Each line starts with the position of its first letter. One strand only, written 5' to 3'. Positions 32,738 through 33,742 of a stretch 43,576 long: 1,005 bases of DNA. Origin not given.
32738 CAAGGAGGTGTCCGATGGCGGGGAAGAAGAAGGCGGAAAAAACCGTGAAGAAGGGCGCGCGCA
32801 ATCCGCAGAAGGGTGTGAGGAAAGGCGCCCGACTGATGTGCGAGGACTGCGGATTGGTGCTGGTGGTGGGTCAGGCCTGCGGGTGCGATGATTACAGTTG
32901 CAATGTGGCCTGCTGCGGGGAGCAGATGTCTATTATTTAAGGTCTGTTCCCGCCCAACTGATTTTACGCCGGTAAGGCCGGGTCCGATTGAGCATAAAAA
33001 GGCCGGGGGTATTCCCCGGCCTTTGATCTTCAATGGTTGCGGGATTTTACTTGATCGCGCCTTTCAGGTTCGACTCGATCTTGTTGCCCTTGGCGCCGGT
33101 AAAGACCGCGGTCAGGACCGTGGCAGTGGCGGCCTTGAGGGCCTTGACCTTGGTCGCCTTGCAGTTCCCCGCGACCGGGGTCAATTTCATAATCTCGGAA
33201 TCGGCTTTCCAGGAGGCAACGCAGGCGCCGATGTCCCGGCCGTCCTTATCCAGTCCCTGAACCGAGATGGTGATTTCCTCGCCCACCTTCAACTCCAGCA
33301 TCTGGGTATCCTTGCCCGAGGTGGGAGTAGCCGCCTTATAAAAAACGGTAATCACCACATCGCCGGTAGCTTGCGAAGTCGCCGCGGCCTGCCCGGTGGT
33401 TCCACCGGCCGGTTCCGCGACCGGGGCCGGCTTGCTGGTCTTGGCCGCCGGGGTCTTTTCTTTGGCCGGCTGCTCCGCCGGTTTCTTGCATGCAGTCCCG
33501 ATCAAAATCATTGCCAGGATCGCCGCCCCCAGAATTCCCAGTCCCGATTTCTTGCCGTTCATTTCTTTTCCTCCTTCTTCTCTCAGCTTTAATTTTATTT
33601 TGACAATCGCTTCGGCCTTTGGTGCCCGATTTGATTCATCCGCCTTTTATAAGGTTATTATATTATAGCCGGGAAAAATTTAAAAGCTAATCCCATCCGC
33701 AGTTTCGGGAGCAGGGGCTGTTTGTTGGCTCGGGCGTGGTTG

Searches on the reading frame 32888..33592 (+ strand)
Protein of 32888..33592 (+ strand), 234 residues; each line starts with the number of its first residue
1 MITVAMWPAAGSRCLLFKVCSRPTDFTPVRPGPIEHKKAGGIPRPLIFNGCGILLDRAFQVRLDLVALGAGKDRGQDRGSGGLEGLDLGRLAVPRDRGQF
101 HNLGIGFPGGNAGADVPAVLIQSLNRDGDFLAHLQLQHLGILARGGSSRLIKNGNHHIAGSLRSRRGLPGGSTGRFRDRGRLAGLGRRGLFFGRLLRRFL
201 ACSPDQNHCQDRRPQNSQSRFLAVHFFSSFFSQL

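Call 18: search_protein_families(library=pfam, proteins=[window:32888-33592:+], max_evalue=0.001)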
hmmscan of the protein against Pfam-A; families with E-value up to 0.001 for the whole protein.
window:32888-33592:+ (234 aa): 0 families

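Call 33: search_protein_families(library=pfam, proteins=[window:32888-33592:+], max_evalue=1)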
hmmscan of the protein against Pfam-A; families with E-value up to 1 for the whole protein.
window:32888-33592:+ (234 aa): 1 family
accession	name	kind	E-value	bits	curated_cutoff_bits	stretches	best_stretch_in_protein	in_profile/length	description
PF04028.18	DUF374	-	0.1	12.6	26.8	1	117-156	7-43/69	Domain of unknown function (DUF374)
